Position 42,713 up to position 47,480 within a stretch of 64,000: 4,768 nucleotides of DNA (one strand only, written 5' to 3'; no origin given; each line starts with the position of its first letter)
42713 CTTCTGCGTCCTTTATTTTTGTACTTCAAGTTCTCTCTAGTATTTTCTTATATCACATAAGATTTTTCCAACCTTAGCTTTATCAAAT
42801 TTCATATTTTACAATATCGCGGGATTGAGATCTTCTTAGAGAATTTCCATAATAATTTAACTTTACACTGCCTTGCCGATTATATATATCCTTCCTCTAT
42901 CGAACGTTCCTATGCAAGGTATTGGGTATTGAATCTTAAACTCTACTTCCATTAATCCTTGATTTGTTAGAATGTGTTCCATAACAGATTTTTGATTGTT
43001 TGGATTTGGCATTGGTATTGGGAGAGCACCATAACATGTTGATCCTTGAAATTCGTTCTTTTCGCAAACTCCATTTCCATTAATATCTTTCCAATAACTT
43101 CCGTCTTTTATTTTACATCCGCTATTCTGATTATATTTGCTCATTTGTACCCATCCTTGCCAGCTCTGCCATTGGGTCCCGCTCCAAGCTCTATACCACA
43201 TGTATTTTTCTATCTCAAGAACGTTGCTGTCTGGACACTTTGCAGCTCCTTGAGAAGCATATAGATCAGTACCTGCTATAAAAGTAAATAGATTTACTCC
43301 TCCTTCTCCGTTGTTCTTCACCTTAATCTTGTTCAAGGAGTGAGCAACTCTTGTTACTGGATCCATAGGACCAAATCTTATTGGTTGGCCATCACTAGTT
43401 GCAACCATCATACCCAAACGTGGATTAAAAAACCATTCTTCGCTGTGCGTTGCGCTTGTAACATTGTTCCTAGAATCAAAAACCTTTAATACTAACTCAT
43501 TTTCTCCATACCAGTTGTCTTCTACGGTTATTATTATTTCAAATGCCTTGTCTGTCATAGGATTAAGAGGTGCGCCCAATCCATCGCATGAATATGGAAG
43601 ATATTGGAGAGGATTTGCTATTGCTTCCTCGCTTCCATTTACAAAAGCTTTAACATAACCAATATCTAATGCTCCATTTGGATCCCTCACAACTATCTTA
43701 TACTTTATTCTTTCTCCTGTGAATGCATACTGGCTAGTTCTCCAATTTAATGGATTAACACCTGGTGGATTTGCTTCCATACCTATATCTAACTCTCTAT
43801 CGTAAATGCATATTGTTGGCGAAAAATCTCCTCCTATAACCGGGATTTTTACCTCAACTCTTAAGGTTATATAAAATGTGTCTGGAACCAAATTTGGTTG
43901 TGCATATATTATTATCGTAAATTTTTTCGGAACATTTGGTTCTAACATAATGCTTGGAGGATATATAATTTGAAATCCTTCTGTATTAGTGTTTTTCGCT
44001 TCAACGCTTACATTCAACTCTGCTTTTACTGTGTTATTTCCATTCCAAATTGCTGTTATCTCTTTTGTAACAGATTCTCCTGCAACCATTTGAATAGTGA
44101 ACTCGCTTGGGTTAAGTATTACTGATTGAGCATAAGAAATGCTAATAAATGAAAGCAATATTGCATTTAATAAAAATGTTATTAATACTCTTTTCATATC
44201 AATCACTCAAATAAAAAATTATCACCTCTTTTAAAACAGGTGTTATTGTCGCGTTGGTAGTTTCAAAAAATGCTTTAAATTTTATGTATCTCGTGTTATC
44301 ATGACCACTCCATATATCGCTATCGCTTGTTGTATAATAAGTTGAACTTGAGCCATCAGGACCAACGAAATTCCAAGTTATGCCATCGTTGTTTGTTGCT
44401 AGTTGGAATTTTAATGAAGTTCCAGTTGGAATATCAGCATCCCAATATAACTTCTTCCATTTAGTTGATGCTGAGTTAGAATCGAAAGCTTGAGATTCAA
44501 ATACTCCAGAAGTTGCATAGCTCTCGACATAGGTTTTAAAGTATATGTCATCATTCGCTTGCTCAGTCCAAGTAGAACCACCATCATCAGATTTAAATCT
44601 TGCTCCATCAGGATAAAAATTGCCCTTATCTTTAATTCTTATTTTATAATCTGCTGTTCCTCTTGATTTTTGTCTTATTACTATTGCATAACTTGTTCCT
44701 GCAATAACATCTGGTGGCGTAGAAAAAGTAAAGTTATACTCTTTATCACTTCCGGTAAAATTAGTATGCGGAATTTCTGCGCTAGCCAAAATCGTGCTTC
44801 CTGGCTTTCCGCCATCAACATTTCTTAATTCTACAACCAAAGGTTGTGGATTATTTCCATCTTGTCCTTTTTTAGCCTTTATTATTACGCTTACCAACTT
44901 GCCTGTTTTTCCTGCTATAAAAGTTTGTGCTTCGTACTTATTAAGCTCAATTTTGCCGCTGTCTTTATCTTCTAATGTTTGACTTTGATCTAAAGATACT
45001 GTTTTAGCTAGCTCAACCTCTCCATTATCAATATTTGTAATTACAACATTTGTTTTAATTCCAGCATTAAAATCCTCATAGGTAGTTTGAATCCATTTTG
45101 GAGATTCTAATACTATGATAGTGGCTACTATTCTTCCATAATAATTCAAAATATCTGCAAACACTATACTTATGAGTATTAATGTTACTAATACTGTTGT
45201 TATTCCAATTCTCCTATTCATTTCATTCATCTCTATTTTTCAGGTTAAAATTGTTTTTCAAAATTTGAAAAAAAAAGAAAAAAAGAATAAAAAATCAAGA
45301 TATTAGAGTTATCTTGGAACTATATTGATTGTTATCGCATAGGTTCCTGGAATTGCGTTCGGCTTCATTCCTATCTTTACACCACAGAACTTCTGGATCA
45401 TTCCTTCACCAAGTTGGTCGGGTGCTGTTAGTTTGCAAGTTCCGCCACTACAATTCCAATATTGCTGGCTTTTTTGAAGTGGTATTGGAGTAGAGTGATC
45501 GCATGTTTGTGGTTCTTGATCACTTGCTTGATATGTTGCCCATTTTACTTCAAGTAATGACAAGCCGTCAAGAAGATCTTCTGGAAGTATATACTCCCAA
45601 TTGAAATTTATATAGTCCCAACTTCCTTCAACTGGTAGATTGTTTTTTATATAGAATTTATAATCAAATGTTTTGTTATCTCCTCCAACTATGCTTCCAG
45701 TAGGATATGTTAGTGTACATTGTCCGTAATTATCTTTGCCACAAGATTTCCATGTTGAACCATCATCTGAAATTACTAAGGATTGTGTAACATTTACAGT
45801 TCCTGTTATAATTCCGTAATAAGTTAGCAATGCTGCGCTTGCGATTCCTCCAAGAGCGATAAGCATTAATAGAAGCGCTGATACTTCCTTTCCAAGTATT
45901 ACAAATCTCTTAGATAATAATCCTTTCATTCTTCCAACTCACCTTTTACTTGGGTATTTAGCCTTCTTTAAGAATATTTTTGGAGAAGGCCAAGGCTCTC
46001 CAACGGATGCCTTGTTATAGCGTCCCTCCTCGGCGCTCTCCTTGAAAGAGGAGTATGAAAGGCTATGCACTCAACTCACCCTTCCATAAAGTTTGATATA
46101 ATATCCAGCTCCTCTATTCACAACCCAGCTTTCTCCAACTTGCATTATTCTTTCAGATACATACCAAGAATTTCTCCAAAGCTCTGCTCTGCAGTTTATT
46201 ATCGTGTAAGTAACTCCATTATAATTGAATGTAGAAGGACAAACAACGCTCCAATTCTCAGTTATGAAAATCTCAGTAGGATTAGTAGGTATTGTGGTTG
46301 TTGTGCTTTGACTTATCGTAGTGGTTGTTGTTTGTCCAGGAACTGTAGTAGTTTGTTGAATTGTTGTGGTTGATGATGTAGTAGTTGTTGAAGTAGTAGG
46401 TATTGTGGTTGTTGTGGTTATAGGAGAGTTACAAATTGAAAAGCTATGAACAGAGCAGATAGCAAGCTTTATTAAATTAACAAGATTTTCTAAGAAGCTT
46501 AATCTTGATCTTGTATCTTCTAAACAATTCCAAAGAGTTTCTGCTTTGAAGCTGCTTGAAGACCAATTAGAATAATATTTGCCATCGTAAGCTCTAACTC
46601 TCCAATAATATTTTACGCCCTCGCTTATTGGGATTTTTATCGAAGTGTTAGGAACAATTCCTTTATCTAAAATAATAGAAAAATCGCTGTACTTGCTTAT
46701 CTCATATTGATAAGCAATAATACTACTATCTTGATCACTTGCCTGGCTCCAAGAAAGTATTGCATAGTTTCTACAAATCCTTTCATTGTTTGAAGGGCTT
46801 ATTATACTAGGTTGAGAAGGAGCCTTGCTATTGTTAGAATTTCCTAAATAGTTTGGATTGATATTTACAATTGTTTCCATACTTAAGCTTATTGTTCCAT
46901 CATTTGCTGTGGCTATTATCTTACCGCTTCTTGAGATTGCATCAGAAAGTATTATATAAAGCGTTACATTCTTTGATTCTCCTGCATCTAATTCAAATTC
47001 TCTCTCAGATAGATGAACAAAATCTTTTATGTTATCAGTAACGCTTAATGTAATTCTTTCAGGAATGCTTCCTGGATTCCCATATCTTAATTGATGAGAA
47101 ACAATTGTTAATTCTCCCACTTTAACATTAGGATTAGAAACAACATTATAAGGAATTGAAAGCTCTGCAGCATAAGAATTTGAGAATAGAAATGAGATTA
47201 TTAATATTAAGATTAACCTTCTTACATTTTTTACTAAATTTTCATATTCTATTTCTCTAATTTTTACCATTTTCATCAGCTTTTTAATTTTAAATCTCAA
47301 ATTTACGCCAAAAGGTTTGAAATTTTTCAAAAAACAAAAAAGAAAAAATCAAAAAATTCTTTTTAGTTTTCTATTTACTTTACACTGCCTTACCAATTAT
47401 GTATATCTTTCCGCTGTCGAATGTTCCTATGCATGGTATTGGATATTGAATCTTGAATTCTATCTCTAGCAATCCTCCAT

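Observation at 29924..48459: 18.5-kb one-strand island of 11 modular secreted/anchored Cys- and Thr-rich surface proteins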

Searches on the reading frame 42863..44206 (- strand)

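Call 4: search_protein_families(library=pfam, proteins=[window:42863-44206:-], max_evalue=0.1)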
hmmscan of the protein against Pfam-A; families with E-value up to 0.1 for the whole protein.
window:42863-44206:- (447 aa): 0 families

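Call 55: search_protein_families(library=ncbifam, proteins=[window:42863-44206:-], max_evalue=1)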
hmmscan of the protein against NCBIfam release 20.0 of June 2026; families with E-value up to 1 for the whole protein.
window:42863-44206:- (447 aa): 1 family
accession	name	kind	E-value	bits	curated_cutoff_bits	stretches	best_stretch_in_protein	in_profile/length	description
NF053687.1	BamH_bt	equivalog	0.033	12.9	670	1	321-396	110-183/510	BamH family beta-barrel-assembly machinery protein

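Call 114: search_protein_families(library=phrogs, proteins=[window:42863-44206:-], max_evalue=0.001)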
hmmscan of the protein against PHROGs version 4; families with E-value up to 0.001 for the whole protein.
window:42863-44206:- (447 aa): 0 families

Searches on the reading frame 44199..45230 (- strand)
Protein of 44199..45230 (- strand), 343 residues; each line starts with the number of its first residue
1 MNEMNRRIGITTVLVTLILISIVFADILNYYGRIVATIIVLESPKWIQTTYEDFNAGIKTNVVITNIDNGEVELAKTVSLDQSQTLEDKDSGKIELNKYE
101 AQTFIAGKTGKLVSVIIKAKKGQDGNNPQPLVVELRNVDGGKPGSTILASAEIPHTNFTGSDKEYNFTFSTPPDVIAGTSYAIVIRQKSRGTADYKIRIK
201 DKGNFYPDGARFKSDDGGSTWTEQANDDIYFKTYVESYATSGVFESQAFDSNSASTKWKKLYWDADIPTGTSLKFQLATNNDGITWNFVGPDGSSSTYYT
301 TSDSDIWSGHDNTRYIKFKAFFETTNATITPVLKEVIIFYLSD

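Call 4: search_protein_families(library=pfam, proteins=[window:44199-45230:-], max_evalue=0.1)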
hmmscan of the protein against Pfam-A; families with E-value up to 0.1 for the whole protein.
window:44199-45230:- (343 aa): 1 family
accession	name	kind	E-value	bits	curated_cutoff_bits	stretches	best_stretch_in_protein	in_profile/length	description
PF02012.26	BNR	-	0.022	15.1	27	0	213-222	2-11/12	BNR/Asp-box repeat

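Call 55: search_protein_families(library=ncbifam, proteins=[window:44199-45230:-], max_evalue=1)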
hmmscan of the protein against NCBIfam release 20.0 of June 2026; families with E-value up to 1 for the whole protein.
window:44199-45230:- (343 aa): 1 family
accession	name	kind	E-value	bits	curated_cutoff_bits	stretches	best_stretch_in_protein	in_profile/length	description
NF041539.1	choice_anch_R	domain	2.2e-11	43.9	30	1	89-229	9-146/155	choice-of-anchor R domain-containing protein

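Call 57: search_solved_structures(query=window:44199-45230:-, max_evalue=10)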
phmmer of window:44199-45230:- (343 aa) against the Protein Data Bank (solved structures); distinct sequences matched with E-value up to 10: 9.
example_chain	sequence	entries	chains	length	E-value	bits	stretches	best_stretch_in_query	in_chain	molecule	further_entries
8qd1_A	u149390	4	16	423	1.4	11.4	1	102-146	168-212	Pigment biosynthesis protein yellowish-green 1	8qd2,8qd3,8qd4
7u8o_g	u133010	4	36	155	1.4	11.3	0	15-39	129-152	V-type proton ATPase proteolipid subunit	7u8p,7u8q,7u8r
5tj5_D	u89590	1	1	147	1.7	11.1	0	15-39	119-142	V-type proton ATPase subunit c'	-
8xli_g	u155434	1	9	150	1.8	11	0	15-39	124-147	V-type proton ATPase 16 kDa proteolipid subunit c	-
6vq6_g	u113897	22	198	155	2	10.9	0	15-39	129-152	V-type proton ATPase 16 kDa proteolipid subunit | V-type proton ATPase 16 kDa proteolipid subunit c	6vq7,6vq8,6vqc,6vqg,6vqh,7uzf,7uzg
6m0r_D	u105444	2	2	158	2.1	10.7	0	15-39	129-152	V-type proton ATPase subunit c'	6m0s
5vox_S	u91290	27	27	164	2.4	10.6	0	15-39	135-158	V-type proton ATPase subunit c'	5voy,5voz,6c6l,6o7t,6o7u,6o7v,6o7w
6xbw_c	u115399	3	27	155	2.9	10.3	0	15-39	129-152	V-type proton ATPase 16 kDa proteolipid subunit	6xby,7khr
6wlw_1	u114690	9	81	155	3.7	9.9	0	15-39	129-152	V-type proton ATPase 16 kDa proteolipid subunit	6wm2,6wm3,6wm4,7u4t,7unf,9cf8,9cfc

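Call 78: find_related_loci(query=window:44199-45230:-, collection=viral_contigs, flank=8000)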
Query window:44199-45230:- (343 aa) in viral_contigs; peptide patterns used: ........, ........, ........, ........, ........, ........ (x = any residue, [..] = any of these).
No stretch of DNA in the collection matches any of the patterns.

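Call 114: search_protein_families(library=phrogs, proteins=[window:44199-45230:-], max_evalue=0.001)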
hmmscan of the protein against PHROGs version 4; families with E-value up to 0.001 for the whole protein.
window:44199-45230:- (343 aa): 2 families
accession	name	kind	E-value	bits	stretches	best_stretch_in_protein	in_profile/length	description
phrog_877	-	unknown function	1.2e-17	64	1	101-334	785-1021/1141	-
phrog_5986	-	unknown function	4.3e-11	43.2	1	101-335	75-301/409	-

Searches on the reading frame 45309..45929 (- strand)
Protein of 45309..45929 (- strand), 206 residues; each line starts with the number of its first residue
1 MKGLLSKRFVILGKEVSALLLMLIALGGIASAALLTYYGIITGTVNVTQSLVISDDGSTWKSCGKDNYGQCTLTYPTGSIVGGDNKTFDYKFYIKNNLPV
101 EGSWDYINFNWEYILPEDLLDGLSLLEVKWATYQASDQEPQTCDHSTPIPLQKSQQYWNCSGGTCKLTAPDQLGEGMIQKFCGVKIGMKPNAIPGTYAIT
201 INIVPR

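Call 4: search_protein_families(library=pfam, proteins=[window:45309-45929:-], max_evalue=0.1)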
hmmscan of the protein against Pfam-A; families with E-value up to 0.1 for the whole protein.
window:45309-45929:- (206 aa): 0 families

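Call 55: search_protein_families(library=ncbifam, proteins=[window:45309-45929:-], max_evalue=1)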
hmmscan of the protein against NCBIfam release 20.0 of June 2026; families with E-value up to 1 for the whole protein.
window:45309-45929:- (206 aa): 0 families

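Call 56: search_solved_structures(query=window:45309-45929:-, max_evalue=10)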
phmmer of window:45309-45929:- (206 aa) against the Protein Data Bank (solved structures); distinct sequences matched with E-value up to 10: 5.
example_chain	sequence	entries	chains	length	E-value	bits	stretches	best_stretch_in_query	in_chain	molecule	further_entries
1r0s_A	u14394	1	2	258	0.12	15.2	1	103-172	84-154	ADP-ribosyl cyclase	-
3i9k_A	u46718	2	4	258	0.19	14.6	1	103-168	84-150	ADP-ribosyl cyclase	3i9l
1lbe_A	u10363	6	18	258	0.2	14.5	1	103-166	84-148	ADP RIBOSYL CYCLASE | ADP-ribosyl cyclase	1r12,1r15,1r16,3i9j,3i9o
3zwo_A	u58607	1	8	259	0.2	14.5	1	103-166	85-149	ADP-RIBOSYL CYCLASE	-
3zwm_A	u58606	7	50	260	0.2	14.5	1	103-166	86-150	ADP-RIBOSYL CYLCASE | ADP-RIBOSYL CYCLASE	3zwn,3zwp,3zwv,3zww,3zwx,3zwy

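Call 77: find_related_loci(query=window:45309-45929:-, collection=viral_contigs, flank=8000)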
Query window:45309-45929:- (206 aa) in viral_contigs; peptide patterns used: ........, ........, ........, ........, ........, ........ (x = any residue, [..] = any of these).
7 stretches matched a pattern, but none encodes a relative of the query by tblastn (E <= 1e-3).

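Call 114: search_protein_families(library=phrogs, proteins=[window:45309-45929:-], max_evalue=0.001)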
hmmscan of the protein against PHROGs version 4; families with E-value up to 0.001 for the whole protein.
window:45309-45929:- (206 aa): 0 families

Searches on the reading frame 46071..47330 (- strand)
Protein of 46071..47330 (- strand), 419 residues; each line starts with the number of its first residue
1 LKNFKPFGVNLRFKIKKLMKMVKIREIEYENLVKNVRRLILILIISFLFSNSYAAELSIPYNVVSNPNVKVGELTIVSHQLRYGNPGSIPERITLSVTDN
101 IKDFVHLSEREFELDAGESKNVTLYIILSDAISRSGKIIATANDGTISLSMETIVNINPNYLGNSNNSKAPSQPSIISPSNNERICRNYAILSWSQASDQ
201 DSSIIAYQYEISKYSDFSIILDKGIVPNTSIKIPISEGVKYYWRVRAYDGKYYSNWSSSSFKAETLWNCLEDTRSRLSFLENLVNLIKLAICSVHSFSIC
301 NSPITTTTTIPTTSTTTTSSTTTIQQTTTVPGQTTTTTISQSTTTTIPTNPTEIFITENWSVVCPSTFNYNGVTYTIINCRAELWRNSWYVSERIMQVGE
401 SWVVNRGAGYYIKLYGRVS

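Call 4: search_protein_families(library=pfam, proteins=[window:46071-47330:-], max_evalue=0.1)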
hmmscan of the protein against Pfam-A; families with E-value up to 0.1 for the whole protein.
window:46071-47330:- (419 aa): 2 families
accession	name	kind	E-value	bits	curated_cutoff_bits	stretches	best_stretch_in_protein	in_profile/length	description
PF25788.1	Ig_Rha78A_N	-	0.0035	18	27.4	1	192-261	22-99/105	Rha78A-like, N-terminal immunoglobulin domain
PF21827.1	New_glue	-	0.05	13.8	31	0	286-346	9-60/94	New glue protein family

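Call 55: search_protein_families(library=ncbifam, proteins=[window:46071-47330:-], max_evalue=1)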
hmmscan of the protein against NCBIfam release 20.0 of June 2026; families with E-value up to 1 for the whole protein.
window:46071-47330:- (419 aa): 0 families

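Call 114: search_protein_families(library=phrogs, proteins=[window:46071-47330:-], max_evalue=0.001)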
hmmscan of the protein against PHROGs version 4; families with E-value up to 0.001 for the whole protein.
window:46071-47330:- (419 aa): 0 families
